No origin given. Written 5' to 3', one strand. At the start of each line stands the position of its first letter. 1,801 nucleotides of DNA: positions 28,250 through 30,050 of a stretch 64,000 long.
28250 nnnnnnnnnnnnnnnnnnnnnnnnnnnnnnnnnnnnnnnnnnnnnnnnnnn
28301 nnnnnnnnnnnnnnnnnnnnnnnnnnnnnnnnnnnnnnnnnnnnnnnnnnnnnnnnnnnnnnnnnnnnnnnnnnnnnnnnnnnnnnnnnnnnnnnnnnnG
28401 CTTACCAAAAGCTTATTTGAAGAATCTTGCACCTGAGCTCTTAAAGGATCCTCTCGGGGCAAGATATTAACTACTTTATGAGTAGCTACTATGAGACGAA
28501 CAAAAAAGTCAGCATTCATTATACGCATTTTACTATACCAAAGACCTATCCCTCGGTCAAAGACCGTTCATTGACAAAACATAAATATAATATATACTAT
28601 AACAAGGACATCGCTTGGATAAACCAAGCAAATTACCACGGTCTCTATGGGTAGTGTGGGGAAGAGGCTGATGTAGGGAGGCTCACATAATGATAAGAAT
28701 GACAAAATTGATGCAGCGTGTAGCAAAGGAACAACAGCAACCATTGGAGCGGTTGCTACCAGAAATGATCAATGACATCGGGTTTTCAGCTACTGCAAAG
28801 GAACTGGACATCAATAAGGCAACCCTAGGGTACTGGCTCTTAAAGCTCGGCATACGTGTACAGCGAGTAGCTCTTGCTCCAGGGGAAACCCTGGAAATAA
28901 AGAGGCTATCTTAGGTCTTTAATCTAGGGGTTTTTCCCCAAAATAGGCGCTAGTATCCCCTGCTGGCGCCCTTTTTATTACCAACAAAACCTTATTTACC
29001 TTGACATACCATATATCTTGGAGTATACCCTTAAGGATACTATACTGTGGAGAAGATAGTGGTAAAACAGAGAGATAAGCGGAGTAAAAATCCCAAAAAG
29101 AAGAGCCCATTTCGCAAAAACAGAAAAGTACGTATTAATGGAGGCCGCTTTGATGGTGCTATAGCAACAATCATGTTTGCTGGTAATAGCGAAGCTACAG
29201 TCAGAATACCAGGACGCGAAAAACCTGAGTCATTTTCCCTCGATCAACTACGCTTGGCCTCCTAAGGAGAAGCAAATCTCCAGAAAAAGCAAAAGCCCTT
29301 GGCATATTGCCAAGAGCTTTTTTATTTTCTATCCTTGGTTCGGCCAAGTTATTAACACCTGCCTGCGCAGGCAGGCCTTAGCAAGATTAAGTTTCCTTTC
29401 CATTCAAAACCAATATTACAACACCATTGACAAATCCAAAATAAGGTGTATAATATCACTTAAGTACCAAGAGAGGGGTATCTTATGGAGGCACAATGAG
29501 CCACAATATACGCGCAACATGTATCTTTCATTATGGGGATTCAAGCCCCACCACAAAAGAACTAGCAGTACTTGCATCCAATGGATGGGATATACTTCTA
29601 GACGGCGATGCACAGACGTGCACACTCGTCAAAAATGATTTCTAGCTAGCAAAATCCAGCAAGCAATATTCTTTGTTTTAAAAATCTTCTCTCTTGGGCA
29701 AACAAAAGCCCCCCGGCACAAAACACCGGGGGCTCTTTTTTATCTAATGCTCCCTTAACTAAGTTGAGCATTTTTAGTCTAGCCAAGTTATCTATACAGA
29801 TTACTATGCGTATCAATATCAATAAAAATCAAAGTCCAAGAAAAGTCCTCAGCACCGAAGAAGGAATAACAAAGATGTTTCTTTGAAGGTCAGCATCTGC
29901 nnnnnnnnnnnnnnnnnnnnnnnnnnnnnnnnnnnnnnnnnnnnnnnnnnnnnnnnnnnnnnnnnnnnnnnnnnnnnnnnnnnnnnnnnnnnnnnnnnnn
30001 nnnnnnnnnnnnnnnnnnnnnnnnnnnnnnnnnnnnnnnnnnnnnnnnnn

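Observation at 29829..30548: Secreted HtrA-like pseudoprotease with all three catalytic residues substituted, sitting next to clpB and a catalytically intact htrA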

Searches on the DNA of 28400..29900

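Call 43: search_rna_families(source=window, start=28400, end=29900, threshold=evalue, max_evalue=0.1)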
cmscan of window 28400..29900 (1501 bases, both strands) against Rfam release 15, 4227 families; matches with E-value up to 0.1: 1.
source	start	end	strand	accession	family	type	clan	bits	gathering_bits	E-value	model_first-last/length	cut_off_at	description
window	29282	29355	-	RF02055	STnc380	Gene; sRNA;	-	25.2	60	0.025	1-108/108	no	Enterobacterial sRNA STnc380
